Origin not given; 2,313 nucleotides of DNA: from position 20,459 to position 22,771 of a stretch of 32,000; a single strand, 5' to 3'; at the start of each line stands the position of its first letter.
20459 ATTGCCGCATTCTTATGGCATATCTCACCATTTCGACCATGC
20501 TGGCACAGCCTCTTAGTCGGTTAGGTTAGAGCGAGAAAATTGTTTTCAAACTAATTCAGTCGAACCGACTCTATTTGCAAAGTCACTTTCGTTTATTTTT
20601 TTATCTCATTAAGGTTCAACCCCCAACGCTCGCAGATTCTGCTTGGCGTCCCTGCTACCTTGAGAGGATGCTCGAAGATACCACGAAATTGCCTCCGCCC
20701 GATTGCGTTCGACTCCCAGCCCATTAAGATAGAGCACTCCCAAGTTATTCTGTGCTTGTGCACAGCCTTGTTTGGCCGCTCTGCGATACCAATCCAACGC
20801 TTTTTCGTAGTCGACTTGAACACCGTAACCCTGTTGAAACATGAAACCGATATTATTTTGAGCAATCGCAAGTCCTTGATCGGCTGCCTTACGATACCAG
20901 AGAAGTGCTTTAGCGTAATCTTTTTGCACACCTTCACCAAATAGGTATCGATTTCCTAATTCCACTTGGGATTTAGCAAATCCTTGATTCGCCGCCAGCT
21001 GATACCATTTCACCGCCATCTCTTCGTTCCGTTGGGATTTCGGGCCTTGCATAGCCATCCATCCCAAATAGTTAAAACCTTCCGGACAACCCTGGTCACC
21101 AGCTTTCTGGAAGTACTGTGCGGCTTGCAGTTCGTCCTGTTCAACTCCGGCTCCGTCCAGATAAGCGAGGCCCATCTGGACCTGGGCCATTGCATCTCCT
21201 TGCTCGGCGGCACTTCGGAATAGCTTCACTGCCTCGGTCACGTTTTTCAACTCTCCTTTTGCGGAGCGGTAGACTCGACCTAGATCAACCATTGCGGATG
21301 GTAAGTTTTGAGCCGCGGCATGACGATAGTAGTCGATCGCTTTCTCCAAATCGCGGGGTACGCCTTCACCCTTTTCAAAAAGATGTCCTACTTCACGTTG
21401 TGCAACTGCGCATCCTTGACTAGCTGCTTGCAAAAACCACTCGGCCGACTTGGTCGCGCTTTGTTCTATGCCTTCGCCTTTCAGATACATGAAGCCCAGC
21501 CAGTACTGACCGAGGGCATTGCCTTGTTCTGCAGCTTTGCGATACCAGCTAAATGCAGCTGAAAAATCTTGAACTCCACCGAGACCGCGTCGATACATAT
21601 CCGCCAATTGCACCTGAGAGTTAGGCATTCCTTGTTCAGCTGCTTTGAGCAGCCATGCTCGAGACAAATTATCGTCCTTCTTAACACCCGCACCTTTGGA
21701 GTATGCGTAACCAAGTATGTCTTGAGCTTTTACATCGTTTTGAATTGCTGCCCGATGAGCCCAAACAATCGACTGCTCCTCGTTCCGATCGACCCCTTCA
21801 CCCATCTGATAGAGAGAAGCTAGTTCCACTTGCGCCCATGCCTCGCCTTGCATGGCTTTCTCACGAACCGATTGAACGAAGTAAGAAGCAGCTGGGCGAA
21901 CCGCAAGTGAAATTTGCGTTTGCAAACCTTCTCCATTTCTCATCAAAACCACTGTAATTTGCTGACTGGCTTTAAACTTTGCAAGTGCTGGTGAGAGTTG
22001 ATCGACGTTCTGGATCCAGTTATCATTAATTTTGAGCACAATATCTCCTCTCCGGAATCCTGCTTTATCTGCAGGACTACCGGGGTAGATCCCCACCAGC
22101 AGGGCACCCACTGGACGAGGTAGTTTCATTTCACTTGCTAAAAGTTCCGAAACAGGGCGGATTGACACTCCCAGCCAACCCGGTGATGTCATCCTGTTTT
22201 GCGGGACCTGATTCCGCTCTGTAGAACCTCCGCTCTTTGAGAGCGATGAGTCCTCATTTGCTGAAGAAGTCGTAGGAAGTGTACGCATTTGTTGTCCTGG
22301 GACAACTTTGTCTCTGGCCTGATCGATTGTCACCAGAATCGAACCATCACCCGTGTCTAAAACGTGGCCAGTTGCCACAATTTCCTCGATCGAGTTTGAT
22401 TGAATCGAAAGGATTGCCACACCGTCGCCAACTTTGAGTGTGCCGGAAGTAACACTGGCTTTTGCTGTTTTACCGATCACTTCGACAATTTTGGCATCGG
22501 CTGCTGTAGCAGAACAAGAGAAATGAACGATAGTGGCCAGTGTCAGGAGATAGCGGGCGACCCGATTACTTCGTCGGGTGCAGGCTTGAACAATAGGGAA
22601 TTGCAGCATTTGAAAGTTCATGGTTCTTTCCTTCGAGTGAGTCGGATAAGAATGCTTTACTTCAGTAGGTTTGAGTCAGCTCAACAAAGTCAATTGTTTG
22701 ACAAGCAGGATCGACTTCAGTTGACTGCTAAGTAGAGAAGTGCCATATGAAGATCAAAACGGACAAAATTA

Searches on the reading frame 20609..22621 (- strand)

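Call 94: search_protein_families(library=pfam, proteins=[window:20609-22621:-], max_evalue=0.001)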
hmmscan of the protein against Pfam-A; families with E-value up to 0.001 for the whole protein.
window:20609-22621:- (670 aa): 4 families
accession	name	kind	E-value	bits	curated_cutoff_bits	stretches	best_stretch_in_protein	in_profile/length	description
PF08238.18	Sel1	-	1.3e-95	310.9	30.7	11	621-656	1-36/36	Sel1 repeat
PF13180.12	PDZ_2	-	2.1e-11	44.4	27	1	149-239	2-80/80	PDZ domain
PF17820.7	PDZ_6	-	9.2e-10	38.6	27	1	178-214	5-41/54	PDZ domain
PF00595.29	PDZ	-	3.5e-05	24.5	23.2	1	146-226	8-80/81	PDZ domain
